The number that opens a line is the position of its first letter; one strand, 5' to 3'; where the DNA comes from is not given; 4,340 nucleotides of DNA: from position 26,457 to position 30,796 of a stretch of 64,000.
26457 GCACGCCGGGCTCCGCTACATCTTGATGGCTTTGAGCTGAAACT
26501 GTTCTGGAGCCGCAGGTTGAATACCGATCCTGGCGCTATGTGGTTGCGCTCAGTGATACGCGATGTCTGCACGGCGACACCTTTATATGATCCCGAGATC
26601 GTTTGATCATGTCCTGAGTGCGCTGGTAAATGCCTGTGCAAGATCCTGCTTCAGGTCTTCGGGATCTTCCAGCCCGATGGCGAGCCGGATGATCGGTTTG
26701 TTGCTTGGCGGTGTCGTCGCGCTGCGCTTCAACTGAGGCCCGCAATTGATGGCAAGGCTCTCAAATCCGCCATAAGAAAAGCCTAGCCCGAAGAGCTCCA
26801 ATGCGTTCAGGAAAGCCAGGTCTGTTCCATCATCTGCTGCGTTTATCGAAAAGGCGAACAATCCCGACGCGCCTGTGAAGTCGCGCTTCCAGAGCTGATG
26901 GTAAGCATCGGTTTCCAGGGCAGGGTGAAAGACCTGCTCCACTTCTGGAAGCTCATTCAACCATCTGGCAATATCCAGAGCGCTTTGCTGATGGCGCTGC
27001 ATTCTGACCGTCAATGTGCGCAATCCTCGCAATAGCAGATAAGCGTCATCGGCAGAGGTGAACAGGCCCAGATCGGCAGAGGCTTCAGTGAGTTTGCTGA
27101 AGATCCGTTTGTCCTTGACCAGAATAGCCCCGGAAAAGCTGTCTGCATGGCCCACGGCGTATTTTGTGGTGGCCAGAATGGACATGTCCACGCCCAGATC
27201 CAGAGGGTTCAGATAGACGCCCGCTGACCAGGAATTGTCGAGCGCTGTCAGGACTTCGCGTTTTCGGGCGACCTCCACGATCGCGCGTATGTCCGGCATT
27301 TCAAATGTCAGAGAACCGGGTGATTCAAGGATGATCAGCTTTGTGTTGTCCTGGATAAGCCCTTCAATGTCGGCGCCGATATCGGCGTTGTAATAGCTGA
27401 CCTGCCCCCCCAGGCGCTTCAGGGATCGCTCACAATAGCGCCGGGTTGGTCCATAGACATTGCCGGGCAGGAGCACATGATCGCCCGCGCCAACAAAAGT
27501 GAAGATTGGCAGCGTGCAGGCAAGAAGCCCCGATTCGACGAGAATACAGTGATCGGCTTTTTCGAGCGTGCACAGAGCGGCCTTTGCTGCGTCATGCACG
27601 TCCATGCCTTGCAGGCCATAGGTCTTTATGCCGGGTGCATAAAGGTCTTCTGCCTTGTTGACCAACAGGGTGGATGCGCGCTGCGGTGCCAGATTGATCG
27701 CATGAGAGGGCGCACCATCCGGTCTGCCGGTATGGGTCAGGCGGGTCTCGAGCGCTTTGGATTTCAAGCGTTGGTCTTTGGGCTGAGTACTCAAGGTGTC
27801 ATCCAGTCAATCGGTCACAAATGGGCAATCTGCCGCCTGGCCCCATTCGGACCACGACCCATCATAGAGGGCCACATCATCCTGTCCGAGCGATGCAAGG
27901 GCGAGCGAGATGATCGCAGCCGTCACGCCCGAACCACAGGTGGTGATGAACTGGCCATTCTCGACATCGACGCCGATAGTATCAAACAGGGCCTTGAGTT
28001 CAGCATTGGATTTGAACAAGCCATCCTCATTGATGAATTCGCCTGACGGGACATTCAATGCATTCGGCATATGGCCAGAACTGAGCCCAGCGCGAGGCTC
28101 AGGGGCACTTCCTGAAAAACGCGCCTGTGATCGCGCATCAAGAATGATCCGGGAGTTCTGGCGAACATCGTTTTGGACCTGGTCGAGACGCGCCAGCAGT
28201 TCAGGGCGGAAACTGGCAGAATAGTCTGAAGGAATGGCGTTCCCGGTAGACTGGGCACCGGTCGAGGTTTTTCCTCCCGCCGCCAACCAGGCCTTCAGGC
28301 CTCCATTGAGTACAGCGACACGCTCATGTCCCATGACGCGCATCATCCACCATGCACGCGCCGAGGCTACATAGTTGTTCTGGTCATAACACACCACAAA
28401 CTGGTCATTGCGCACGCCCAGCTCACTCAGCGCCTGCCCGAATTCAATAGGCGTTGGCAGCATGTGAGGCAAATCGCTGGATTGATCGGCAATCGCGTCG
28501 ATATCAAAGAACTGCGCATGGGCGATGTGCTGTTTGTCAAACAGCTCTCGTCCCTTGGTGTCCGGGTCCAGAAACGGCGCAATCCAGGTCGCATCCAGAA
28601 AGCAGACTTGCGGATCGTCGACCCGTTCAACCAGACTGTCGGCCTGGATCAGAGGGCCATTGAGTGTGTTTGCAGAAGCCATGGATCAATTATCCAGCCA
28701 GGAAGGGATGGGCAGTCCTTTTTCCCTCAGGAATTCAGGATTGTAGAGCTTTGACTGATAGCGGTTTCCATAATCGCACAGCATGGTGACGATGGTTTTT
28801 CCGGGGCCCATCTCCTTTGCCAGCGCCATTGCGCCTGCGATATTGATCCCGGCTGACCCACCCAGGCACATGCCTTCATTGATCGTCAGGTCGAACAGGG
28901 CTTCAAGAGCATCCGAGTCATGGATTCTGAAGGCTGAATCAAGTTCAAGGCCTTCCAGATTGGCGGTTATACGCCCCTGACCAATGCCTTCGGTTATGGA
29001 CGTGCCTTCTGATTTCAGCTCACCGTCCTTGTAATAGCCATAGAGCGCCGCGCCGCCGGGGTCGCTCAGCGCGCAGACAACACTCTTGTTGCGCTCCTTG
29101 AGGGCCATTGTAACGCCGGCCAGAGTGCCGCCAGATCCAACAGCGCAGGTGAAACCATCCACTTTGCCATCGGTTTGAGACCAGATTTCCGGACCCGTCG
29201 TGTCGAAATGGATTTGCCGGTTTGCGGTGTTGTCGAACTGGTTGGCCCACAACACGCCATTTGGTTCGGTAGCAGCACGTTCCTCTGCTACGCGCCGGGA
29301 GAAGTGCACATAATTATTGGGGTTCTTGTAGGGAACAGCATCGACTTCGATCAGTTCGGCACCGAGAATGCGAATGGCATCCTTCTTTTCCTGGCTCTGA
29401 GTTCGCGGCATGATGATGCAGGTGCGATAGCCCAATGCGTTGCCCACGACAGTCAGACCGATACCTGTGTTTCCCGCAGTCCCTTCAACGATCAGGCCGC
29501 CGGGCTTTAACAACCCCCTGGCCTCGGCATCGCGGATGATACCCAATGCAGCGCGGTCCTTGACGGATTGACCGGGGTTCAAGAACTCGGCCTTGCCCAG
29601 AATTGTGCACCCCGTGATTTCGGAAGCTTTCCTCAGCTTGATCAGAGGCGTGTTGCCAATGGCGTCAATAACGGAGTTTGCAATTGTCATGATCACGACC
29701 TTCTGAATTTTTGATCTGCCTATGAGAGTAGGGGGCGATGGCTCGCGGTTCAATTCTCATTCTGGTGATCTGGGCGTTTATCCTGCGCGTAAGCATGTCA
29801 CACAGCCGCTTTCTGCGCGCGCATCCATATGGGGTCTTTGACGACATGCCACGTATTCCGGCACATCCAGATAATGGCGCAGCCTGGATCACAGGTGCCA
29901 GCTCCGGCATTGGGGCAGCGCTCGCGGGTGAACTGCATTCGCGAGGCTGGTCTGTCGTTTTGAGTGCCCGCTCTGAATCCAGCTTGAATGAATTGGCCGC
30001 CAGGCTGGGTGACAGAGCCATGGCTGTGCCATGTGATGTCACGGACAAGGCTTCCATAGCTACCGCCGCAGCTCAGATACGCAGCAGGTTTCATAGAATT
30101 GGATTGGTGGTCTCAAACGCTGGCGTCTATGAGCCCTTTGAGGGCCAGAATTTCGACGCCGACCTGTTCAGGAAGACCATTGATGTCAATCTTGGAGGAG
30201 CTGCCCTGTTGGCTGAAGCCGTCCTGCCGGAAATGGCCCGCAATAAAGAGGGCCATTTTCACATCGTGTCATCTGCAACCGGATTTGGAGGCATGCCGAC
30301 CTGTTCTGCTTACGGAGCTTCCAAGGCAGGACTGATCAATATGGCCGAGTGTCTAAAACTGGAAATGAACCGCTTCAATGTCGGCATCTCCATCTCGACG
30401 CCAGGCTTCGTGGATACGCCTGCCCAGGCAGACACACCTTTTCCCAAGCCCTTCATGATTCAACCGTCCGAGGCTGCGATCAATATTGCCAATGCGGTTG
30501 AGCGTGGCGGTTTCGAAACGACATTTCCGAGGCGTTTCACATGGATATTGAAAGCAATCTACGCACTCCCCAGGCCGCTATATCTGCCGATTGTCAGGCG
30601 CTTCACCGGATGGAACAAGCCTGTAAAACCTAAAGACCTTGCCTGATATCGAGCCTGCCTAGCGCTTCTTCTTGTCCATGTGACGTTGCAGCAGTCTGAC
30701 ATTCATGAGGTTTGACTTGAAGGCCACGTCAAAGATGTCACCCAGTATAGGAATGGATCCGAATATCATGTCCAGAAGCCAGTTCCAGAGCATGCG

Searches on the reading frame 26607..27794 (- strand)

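Call 11: search_protein_families(library=pfam, proteins=[window:26607-27794:-], max_evalue=0.001)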
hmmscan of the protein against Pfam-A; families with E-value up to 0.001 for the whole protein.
window:26607-27794:- (395 aa): 2 families
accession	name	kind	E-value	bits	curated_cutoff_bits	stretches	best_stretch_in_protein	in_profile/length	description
PF01053.26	Cys_Met_Meta_PP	-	1.2e-89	301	27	1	17-389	2-380/381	Cys/Met metabolism PLP-dependent enzyme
PF00155.27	Aminotran_1_2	-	4.6e-05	23.2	19.7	1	62-197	39-196/361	Aminotransferase class I and II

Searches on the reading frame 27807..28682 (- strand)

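Call 11: search_protein_families(library=pfam, proteins=[window:27807-28682:-], max_evalue=0.001)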
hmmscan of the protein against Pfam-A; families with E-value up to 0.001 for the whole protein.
window:27807-28682:- (291 aa): 1 family
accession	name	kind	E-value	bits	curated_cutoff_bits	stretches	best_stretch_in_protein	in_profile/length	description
PF00581.25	Rhodanese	-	2.3e-24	86.2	22.2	2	167-282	3-101/102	Rhodanese-like domain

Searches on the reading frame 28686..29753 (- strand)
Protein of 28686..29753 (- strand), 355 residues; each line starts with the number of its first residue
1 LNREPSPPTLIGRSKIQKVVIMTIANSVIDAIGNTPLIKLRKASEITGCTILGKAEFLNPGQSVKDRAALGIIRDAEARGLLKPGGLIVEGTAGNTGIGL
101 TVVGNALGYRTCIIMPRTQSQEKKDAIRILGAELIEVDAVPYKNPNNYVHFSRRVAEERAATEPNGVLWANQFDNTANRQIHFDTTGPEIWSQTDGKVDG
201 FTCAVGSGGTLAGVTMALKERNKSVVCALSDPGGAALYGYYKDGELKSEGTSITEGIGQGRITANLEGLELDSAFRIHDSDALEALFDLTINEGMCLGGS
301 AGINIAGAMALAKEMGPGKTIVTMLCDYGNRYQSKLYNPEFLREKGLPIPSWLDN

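Call 11: search_protein_families(library=pfam, proteins=[window:28686-29753:-], max_evalue=0.001)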
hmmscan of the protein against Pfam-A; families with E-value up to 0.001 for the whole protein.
window:28686-29753:- (355 aa): 1 family
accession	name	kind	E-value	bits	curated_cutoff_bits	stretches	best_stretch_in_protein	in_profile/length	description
PF00291.31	PALP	-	1e-62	212.6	35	1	30-327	3-295/295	Pyridoxal-phosphate dependent enzyme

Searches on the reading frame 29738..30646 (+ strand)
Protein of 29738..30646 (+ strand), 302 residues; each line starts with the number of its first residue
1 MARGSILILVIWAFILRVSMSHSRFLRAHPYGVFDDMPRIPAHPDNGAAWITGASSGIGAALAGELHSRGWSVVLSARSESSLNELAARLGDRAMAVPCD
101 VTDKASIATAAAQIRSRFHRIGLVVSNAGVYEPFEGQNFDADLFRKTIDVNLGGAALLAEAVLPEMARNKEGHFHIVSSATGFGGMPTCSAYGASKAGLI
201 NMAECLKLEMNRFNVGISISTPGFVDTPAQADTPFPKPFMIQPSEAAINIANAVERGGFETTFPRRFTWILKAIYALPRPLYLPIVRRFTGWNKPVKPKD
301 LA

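Call 11: search_protein_families(library=pfam, proteins=[window:29738-30646:+], max_evalue=0.001)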
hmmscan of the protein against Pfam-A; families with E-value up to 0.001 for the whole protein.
window:29738-30646:+ (302 aa): 5 families
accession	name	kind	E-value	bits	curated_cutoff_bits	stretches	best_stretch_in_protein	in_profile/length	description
PF00106.31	adh_short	-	1e-44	152.8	26.6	1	49-232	3-189/195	short chain dehydrogenase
PF13561.12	adh_short_C2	-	3.4e-33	115.6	27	1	53-235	1-186/236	Enoyl-(Acyl carrier protein) reductase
PF08659.16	KR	-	8.6e-15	55.5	22.6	1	47-197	1-154/180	KR domain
PF13460.12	NAD_binding_10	-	4.9e-05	23.7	27.2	1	53-114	1-61/184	NAD(P)H-binding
PF01370.27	Epimerase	-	0.00013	21.9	20.9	1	51-187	3-123/240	NAD dependent epimerase/dehydratase family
